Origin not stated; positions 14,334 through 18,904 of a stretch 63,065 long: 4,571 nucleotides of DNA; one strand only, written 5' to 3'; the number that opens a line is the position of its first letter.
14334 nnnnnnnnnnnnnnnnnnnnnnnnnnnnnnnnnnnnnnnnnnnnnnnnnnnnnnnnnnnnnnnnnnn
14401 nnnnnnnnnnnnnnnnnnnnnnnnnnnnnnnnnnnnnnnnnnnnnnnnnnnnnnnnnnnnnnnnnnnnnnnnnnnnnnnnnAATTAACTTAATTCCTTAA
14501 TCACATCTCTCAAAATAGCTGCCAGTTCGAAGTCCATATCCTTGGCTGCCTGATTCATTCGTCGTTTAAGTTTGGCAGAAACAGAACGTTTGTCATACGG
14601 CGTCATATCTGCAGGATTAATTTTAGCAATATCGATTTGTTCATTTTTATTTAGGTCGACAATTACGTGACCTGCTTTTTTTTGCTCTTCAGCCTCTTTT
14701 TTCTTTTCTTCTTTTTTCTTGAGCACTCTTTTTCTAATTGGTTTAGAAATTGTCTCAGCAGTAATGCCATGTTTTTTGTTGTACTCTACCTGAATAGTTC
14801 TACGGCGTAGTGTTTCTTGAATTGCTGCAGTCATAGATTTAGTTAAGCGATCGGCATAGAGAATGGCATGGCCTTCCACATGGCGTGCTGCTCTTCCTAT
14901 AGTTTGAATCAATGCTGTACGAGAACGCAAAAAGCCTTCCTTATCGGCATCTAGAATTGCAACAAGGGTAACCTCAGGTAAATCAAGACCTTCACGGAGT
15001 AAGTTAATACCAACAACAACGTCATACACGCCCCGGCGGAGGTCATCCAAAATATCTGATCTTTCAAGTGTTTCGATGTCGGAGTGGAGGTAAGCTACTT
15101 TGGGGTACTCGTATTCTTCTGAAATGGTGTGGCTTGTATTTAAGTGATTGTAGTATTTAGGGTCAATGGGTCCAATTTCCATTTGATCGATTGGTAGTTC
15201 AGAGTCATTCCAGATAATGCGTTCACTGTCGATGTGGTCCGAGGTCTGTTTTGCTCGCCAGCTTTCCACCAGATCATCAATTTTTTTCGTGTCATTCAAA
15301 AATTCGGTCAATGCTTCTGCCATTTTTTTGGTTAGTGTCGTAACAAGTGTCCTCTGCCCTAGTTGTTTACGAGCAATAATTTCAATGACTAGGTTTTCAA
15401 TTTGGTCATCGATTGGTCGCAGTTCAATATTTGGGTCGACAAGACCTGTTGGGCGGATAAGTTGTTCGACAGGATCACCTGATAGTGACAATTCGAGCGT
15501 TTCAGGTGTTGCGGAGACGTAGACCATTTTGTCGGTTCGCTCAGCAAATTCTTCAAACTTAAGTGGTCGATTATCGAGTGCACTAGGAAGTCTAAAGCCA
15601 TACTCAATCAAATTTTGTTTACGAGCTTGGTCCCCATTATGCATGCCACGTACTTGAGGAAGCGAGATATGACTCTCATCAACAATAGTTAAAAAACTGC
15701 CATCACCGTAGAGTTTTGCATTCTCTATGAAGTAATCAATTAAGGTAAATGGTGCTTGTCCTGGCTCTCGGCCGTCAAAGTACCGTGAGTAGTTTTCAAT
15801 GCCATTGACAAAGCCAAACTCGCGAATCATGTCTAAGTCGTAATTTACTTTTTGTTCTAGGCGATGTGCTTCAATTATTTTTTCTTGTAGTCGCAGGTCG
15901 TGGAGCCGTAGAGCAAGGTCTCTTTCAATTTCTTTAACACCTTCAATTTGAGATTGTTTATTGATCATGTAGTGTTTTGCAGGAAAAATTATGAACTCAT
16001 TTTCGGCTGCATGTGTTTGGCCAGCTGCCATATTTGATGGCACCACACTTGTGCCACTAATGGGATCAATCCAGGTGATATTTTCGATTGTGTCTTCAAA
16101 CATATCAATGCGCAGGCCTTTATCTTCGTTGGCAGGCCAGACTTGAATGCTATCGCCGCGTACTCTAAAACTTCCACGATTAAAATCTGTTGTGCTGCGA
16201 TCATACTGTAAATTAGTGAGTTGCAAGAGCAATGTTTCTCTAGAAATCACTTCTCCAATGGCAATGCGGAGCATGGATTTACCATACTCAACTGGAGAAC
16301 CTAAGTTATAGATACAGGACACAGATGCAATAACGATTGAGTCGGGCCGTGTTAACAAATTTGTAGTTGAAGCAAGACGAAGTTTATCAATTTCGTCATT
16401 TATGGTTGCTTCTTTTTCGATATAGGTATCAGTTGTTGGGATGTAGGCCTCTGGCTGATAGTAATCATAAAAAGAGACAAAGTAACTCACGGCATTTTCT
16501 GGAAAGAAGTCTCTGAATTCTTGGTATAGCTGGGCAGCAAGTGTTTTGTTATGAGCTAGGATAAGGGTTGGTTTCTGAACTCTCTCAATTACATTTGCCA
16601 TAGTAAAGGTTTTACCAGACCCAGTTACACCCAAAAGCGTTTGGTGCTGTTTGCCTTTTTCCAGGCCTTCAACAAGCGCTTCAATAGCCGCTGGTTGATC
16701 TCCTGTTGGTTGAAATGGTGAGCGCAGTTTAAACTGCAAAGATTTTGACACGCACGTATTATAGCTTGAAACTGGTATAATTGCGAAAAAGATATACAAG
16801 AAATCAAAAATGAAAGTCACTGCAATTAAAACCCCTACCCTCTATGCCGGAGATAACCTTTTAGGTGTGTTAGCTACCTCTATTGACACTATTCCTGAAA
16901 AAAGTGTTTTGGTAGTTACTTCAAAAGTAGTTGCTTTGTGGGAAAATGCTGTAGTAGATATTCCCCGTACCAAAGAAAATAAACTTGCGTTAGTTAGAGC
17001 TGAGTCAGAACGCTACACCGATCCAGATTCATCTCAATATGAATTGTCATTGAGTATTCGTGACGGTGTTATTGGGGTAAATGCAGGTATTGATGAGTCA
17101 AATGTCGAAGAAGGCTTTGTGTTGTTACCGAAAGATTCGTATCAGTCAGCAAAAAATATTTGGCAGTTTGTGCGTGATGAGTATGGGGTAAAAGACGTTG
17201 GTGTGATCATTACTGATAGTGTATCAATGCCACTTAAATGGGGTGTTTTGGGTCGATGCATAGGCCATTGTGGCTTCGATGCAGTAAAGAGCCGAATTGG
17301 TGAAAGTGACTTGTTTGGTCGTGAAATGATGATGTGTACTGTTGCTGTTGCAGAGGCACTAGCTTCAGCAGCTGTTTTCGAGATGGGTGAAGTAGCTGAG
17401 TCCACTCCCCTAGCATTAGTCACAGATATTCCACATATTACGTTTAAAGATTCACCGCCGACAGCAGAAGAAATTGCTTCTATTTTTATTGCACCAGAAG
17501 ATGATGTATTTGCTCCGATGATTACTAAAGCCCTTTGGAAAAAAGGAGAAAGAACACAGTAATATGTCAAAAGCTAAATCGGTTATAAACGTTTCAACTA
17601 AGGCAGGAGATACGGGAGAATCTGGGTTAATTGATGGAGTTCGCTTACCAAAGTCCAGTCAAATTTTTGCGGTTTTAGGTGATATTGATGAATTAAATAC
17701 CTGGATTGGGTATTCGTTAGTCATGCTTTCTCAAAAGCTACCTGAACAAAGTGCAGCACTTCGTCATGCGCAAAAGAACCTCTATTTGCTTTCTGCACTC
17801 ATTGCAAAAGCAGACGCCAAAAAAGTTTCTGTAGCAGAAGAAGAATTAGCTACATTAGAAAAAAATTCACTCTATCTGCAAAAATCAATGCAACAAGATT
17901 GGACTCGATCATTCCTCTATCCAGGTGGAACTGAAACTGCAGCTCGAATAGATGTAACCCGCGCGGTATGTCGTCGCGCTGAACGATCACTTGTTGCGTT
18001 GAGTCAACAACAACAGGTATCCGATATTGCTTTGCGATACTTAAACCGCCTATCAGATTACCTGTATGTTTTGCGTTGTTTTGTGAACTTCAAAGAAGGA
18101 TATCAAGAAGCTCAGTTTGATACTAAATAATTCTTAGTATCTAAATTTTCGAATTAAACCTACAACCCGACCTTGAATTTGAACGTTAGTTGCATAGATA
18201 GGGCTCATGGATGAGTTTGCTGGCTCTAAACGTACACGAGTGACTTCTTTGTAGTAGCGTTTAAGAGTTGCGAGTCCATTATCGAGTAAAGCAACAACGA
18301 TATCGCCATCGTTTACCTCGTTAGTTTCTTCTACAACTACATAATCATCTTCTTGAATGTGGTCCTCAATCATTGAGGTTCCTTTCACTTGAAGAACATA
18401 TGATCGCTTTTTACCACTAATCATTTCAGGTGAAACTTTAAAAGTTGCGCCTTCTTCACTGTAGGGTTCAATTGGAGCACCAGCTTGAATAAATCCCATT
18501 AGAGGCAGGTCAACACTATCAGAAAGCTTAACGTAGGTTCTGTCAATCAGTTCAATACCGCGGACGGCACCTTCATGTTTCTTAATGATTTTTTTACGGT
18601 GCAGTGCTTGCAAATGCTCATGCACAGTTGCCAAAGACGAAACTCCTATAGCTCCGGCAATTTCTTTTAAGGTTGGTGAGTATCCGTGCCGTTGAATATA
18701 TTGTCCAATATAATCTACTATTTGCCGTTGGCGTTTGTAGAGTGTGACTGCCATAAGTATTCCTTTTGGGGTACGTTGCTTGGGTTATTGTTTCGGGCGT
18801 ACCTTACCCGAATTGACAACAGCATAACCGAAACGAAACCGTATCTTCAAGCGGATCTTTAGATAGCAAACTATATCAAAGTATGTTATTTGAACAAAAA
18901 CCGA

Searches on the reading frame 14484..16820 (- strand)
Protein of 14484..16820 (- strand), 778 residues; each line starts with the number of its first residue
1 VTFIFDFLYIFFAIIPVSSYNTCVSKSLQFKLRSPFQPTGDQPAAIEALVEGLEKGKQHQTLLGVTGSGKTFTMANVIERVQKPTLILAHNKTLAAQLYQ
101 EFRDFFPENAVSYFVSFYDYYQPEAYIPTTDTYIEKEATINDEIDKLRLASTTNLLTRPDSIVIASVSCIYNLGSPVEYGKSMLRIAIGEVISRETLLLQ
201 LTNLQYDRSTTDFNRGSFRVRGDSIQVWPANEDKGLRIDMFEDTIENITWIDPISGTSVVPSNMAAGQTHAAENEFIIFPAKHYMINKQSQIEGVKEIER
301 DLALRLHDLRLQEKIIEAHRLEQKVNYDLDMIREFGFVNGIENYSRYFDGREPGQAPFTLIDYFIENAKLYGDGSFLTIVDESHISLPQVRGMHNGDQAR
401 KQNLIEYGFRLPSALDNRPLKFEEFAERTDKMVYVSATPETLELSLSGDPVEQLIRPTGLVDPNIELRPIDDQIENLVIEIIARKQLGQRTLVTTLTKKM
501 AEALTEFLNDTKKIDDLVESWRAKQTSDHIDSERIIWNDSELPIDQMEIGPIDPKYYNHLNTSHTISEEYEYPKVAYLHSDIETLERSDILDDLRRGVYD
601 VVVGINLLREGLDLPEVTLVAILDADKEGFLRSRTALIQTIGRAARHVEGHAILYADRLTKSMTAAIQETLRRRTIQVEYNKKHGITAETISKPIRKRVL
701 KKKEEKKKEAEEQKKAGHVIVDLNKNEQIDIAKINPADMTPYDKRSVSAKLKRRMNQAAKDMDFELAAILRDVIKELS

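Call 66: search_protein_families(library=pfam, proteins=[window:14484-16820:-], max_evalue=0.0001)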
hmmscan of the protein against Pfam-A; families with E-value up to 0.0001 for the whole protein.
window:14484-16820:- (778 aa): 7 families
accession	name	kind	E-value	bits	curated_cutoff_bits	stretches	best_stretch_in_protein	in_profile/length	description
PF17757.6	UvrB_inter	-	6.5e-23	81.1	22.9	1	184-259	1-77/91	UvrB interaction domain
PF12344.14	UvrB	-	6.8e-20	71.1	27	1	654-696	1-43/43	Ultra-violet resistance protein B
PF00271.37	Helicase_C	-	7.7e-17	62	23.5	1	571-647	38-109/110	Helicase conserved C-terminal domain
PF04851.21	ResIII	-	3e-13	50.4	22.5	1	38-112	4-83/164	Type III restriction enzyme, res subunit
PF02151.25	UVR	-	1.5e-08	34.5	21.5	1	750-777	6-33/36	UvrB/uvrC motif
PF00270.35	DEAD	-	3.3e-05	24.1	26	0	41-109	3-72/167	DEAD/DEAH box helicase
PF13604.12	AAA_30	-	4.3e-05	23.8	27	0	42-102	6-66/191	AAA domain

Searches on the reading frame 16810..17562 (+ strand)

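Call 66: search_protein_families(library=pfam, proteins=[window:16810-17562:+], max_evalue=0.0001)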
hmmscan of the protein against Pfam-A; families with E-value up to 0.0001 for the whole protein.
window:16810-17562:+ (250 aa): 1 family
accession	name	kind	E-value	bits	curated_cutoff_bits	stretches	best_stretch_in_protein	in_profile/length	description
PF01996.21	F420_ligase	-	5.5e-35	121.3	25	1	6-205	2-217/218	F420-0:Gamma-glutamyl ligase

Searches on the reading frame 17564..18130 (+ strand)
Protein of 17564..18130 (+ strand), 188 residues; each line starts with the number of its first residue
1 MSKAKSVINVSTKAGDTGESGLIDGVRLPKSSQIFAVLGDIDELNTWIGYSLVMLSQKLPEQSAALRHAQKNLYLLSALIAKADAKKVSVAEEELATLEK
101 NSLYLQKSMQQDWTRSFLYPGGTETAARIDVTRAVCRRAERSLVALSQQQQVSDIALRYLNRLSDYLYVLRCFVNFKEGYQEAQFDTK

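Call 66: search_protein_families(library=pfam, proteins=[window:17564-18130:+], max_evalue=0.0001)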
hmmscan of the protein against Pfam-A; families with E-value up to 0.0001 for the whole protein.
window:17564-18130:+ (188 aa): 1 family
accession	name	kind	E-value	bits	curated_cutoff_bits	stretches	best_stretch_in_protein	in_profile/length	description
PF01923.23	Cob_adeno_trans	-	5.7e-42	144.1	24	1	10-172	1-169/171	Cobalamin adenosyltransferase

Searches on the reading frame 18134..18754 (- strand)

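Call 66: search_protein_families(library=pfam, proteins=[window:18134-18754:-], max_evalue=0.0001)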
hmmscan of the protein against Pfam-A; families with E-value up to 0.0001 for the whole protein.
window:18134-18754:- (206 aa): 2 families
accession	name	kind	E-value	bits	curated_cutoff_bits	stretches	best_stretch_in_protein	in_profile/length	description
PF00717.28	Peptidase_S24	-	1.3e-29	102.6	23.3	1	84-198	1-116/116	Peptidase S24-like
PF01726.22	LexA_DNA_bind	-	1.5e-16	60.4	23.7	1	5-66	4-65/65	LexA DNA binding domain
